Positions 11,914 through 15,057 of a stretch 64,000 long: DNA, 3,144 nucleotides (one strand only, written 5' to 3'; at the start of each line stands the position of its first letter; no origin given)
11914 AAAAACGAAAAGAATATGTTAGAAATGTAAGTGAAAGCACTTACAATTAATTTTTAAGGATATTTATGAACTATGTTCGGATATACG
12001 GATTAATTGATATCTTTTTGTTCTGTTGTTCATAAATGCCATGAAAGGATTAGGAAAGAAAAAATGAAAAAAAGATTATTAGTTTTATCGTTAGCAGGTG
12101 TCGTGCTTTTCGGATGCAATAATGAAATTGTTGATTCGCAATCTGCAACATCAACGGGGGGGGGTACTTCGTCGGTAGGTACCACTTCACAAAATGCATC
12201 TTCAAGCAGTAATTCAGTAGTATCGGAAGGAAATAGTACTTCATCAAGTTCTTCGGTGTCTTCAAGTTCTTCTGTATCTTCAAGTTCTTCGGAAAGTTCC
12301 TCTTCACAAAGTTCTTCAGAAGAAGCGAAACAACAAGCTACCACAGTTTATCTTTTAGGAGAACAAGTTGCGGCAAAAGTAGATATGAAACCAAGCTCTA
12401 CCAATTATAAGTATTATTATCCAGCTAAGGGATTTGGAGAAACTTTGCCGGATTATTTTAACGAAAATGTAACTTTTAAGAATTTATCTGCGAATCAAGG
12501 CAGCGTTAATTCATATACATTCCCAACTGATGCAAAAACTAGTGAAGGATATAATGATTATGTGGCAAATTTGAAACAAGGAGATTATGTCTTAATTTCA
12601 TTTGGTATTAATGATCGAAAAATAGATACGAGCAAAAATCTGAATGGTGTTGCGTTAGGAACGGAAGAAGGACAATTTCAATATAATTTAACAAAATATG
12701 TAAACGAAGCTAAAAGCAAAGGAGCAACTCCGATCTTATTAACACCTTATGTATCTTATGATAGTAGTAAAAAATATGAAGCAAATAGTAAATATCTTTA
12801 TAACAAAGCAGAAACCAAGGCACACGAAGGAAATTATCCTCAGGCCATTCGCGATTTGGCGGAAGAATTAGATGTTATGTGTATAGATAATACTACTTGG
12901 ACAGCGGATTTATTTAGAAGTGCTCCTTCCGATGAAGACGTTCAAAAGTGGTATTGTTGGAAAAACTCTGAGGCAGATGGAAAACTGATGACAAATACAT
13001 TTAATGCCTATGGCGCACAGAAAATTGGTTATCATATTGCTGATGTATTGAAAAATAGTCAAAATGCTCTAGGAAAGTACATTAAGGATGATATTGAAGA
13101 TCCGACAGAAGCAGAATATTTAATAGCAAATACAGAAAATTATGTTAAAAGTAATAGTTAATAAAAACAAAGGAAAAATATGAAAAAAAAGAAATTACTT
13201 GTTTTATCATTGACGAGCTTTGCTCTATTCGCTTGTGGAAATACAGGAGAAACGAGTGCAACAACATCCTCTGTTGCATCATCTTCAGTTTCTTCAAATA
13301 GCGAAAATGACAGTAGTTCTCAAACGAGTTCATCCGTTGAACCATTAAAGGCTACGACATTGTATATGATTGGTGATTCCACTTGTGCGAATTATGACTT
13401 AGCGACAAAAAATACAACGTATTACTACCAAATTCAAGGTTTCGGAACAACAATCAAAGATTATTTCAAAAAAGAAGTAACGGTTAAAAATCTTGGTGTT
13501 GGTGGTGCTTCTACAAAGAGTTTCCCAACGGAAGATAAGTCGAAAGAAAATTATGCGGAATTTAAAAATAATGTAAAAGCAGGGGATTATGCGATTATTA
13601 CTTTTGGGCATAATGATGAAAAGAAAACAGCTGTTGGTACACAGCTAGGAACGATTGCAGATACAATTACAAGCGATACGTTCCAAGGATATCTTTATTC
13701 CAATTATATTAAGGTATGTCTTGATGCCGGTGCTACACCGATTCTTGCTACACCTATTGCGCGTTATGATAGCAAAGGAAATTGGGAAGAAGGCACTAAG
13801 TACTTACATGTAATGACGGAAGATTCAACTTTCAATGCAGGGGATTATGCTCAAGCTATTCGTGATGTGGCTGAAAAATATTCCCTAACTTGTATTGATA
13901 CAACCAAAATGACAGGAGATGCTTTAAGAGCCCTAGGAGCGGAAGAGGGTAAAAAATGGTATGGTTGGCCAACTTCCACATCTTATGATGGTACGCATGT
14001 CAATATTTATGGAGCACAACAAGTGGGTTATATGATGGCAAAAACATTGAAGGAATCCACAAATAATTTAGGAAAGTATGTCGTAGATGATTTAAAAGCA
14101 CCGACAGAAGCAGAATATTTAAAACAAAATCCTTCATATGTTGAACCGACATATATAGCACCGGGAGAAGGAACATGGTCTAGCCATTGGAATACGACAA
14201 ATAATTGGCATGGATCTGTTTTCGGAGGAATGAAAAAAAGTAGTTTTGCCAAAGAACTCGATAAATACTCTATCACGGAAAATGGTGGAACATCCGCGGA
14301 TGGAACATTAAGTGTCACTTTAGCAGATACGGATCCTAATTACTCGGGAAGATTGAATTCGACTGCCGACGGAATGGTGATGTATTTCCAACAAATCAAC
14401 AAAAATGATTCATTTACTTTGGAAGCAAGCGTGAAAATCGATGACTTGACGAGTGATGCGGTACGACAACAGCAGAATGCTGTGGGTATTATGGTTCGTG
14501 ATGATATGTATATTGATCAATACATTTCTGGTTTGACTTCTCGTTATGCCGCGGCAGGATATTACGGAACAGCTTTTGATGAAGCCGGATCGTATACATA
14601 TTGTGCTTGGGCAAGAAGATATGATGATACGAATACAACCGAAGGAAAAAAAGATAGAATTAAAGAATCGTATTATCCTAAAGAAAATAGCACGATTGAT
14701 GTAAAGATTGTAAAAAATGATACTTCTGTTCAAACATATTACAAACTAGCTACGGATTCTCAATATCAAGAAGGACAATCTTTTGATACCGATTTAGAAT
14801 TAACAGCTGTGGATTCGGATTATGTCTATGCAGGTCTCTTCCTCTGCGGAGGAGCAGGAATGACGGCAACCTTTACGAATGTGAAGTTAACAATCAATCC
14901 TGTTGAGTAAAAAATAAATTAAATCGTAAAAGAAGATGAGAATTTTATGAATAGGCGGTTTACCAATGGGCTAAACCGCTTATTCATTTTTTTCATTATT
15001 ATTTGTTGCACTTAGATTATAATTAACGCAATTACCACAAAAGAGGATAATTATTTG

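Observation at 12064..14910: Tandem SGNH lipoprotein paralogs, the first a catalytically dead pseudoenzyme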

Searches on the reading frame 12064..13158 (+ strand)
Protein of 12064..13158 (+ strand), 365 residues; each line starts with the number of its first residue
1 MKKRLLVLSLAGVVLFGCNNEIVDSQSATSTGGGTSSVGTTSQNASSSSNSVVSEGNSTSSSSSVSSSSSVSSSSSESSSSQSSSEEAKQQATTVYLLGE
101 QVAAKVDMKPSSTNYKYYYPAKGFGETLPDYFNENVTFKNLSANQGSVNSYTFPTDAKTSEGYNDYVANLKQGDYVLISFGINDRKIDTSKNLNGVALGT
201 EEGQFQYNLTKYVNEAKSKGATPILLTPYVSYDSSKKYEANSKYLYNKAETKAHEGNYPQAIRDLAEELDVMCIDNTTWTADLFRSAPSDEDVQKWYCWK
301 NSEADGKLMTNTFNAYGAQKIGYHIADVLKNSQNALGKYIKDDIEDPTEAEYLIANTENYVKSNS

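Call 4: search_protein_families(library=pfam, proteins=[window:12064-13158:+], max_evalue=0.01)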
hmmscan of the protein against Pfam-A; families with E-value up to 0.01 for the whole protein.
window:12064-13158:+ (365 aa): 1 family
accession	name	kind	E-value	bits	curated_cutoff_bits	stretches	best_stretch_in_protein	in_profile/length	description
PF13472.12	Lipase_GDSL_2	-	6.1e-08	33.8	32.9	1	146-285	39-158/178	GDSL-like Lipase/Acylhydrolase family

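Call 7: find_homologous_proteins(query=window:12064-13158:+, max_evalue=0.00001)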
Query window:12064-13158:+ (365 aa): 7 proteins with E <= 0.00001 among 8000 candidates.
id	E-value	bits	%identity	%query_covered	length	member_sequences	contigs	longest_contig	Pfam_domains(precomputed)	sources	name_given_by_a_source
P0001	6.0e-222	754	97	100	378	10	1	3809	PF13472.13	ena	-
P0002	1.8e-30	125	33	79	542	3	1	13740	PF25849.1,PF13472.13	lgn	-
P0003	2.2e-26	111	36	61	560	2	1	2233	PF25849.1,PF13472.13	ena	-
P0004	1.4e-21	95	34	74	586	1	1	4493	PF25849.1,PF13472.13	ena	-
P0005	1.4e-20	92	33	72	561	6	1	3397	PF25849.1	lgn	-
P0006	1.7e-16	79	31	74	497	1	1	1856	PF25849.1,PF13472.13,PF00657.29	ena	-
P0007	2.3e-8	52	29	54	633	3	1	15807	PF18962.8,PF13472.13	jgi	jgi:lysophospholipase L1-like esterase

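Call 11: find_encoding_contigs(protein=P0001, flank=10000, max_places=10)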
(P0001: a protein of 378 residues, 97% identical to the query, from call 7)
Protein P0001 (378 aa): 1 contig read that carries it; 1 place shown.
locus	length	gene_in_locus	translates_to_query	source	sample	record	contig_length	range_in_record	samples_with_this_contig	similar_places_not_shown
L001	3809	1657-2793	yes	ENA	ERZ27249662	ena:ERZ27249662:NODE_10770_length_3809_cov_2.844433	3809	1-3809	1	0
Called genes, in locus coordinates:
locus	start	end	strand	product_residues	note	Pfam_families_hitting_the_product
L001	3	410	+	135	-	?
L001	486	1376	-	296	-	PF13535:ATP-grasp_4 (faint), PF14397:ATPgrasp_ST (faint), PF02655:ATP-grasp_3, PF08443:RimK, PF07478:Dala_Dala_lig_C (faint), PF02955:GSH-S_ATP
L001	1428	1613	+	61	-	-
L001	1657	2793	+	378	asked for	PF13472:Lipase_GDSL_2 (weak)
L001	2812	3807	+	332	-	?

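Call 16: search_protein_families(library=pfam, proteins=[P0002], max_evalue=0.1)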
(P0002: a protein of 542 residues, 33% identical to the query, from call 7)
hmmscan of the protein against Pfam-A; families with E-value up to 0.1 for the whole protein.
P0002 (542 aa): 1 family
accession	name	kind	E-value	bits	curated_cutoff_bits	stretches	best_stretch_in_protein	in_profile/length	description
PF13472.12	Lipase_GDSL_2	-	1.1e-09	39.5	32.9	1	61-235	2-150/178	GDSL-like Lipase/Acylhydrolase family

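Call 60: search_protein_families(library=ncbifam, proteins=[window:12064-13158:+], max_evalue=0.001)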
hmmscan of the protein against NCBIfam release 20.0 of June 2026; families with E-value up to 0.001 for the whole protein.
window:12064-13158:+ (365 aa): 2 families
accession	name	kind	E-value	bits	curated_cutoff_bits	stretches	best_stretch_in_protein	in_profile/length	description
NF041897.1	pecacetest_PaeY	equivalog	1.9e-09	36.7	1000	1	200-297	389-491/549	pectin acetylesterase PaeY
NF033567.1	act_recrut_TARP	equivalog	3.6e-05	22.3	400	1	24-91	71-137/865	type III secretion system actin-recruiting effector Tarp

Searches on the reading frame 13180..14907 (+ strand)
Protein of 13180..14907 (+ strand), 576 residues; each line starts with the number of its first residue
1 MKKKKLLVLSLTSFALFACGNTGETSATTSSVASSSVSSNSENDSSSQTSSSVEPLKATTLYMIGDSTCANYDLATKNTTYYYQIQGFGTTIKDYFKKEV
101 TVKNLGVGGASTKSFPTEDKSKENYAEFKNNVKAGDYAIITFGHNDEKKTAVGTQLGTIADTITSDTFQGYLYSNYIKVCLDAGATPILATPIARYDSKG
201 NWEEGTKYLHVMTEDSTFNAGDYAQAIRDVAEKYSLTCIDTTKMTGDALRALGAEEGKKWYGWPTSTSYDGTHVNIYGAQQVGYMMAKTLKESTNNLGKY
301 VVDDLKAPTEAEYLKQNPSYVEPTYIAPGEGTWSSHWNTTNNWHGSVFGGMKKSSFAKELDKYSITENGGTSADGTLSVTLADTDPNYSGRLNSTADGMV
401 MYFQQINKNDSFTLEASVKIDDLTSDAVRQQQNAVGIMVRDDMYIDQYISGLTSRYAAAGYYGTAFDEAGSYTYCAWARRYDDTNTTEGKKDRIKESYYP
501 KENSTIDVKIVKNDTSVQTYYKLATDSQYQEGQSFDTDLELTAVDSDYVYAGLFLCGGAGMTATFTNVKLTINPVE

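Call 4: search_protein_families(library=pfam, proteins=[window:13180-14907:+], max_evalue=0.01)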
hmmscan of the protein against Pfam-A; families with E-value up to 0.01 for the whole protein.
window:13180-14907:+ (576 aa): 2 families
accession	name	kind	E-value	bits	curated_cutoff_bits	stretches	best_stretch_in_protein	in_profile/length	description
PF13472.12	Lipase_GDSL_2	-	3.3e-08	34.7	32.9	1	64-250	2-150/178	GDSL-like Lipase/Acylhydrolase family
PF00657.28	Lipase_GDSL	-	3.3e-08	34.4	23.6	1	62-282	2-204/208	GDSL-like Lipase/Acylhydrolase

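Call 6: search_solved_structures(query=window:13180-14907:+, max_evalue=0.01, show_alignments=3)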
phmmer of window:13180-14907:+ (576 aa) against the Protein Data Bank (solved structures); distinct sequences matched with E-value up to 0.01: 2.
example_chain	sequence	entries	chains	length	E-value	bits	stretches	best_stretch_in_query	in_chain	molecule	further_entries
3c1u_A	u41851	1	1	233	0.00071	21.8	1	59-149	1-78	Rhamnogalacturonan acetylesterase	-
1deo_A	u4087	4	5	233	0.00072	21.8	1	59-149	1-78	RHAMNOGALACTURONAN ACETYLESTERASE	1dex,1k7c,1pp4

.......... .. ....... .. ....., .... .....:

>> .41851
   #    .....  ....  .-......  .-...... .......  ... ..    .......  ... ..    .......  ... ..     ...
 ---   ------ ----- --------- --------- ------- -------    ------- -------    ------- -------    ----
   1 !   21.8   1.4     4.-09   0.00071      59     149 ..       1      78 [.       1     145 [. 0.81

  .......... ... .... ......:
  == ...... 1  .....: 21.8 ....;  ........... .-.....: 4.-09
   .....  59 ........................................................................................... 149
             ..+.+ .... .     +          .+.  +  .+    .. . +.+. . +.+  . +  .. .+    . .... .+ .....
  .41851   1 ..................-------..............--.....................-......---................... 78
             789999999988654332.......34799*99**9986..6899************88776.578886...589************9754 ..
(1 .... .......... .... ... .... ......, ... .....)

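Call 60: search_protein_families(library=ncbifam, proteins=[window:13180-14907:+], max_evalue=0.001)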
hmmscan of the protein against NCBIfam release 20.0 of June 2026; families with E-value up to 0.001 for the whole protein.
window:13180-14907:+ (576 aa): 0 families

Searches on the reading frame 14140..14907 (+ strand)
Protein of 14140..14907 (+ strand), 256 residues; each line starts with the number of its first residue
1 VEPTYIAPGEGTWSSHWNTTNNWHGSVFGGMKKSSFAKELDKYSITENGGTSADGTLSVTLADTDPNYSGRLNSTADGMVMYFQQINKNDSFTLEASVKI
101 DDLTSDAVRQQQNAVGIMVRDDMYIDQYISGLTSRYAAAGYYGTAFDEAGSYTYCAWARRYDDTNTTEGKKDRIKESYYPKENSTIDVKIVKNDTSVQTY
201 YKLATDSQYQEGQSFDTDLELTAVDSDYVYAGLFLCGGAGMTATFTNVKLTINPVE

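Call 16: search_protein_families(library=pfam, proteins=[window:14140-14907:+], max_evalue=0.1)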
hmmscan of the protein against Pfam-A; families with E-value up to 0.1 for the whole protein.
window:14140-14907:+ (256 aa): 0 families

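Call 63: predict_structure(alignment_id=A7)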
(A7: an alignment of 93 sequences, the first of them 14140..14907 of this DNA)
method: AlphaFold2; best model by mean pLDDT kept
length: 256 residues; sequences in the alignment: 93
mean_pLDDT: 88.0   pTM: 0.90
mean pLDDT of the five models: 88.0, 87.5, 87.4, 87.5, 86.7
residues with pLDDT >= 90: 157; 70-90: 65; 50-70: 33; < 50: 1
segments of 3 or more residues with pLDDT < 50: none
pLDDT, mean of each block of 10 residues (from residue 1): 82 95 95 79 96 98 84 89 97 98 73 92 94 91 67 86 61 81 96 94 96 80 92 89 97 91
secondary structure, 60 per line:
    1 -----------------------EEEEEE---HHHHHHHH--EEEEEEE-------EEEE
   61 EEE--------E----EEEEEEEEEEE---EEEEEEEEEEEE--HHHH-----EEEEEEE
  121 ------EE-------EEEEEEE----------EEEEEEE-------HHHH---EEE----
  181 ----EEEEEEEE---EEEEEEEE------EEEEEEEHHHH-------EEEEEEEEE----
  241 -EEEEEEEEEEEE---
elements in order: E24-29 H33-40 E43-49 E57-63 E77-87 E91-102 H105-108 E114-120 E136-142 E153-159 H167-170 E174-176 E185-192 E196-203 E210-216 H217-220 E228-236 E242-253

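Call 67: fold_search(model_id=the predicted structure, library=pdb)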
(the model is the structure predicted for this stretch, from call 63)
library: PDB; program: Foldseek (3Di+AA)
matches with E <= 10: 1524; with E <= 0.001: 203
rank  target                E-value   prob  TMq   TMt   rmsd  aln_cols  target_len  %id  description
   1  3zvx_B                2.0e-08  1.00  0.46  0.48   9.4       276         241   12  STRUCTURE OF THE LECTIN FROM PLATYPODIUM ELEGANS IN COMPLEX WITH A TRIMANNOSIDE (released 2012-01-11)
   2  9c4i_A                5.9e-08  1.00  0.44  0.46   9.4       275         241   13  Centrolobium microchaete seed lectin (CML) complexed with Man1-3Man-OMe (released 2024-06-26)
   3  5eyx_B                9.9e-08  1.00  0.45  0.48   9.5       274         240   11  Monoclinic Form of Centrolobium tomentosum seed lectin (CTL) complexed with Man1-3Man-OMe. (released 2016-03-16)
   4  3zvx_A                1.2e-07  1.00  0.44  0.46   9.6       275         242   12  STRUCTURE OF THE LECTIN FROM PLATYPODIUM ELEGANS IN COMPLEX WITH A TRIMANNOSIDE (released 2012-01-11)
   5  5eyx_A                1.7e-07  1.00  0.45  0.47   9.5       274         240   12  Monoclinic Form of Centrolobium tomentosum seed lectin (CTL) complexed with Man1-3Man-OMe. (released 2016-03-16)
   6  3zyr_B                2.5e-07  1.00  0.44  0.47   9.6       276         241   12  Structure of the lectin from Platypodium elegans in complex with heptasaccharide (released 2012-01-11)
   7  5eyy_A                3.4e-07  1.00  0.49  0.52   9.0       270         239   11  Tetragonal Form of Centrolobium tomentosum seed lectin (CTL) complexed with Man1-3Man-OMe. (released 2016-03-16)
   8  5u38_A                3.8e-07  1.00  0.48  0.51   9.1       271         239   13  Crystal structure of native lectin from Platypodium elegans seeds (PELa) complexed with Man1-3Man-OMe. (released 2017-10-04)
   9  2ar6_A                4.0e-07  1.00  0.46  0.49   9.3       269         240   10  Pterocarpus angolensis Lectin (PAL) In Complex With The Pentasaccharide M592 (released 2006-08-01)
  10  4wv8_C                4.2e-07  1.00  0.44  0.47  10.1       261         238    9  Crystal structure of a recombinant Vatairea macrocarpa seed lectin complexed with lactose (released 2016-01-27)
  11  1q8q_A                4.2e-07  1.00  0.45  0.47   9.3       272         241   10  Pterocarpus angolensis lectin (PAL) in complex with the dimannoside Man(alpha1-4)Man (released 2004-02-10)
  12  2gnb_A                5.2e-07  1.00  0.48  0.51   9.1       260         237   10  EDTA-treated (2 weeks) P. angolensis lectin (released 2006-07-25)
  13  9vbw_G                5.2e-07  1.00  0.43  0.47   9.4       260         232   13  Lectin FRIL from Lablab purpureus complexed to Lewis X tetrasaccharide (released 2026-03-18)
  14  3ujo_C                5.2e-07  1.00  0.38  0.39  10.5       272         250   11  Galactose-specific seed lectin from Dolichos lablab in complex with adenine and galactose (released 2012-11-14)
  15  3zyr_A                5.5e-07  1.00  0.49  0.52   9.3       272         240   11  Structure of the lectin from Platypodium elegans in complex with heptasaccharide (released 2012-01-11)
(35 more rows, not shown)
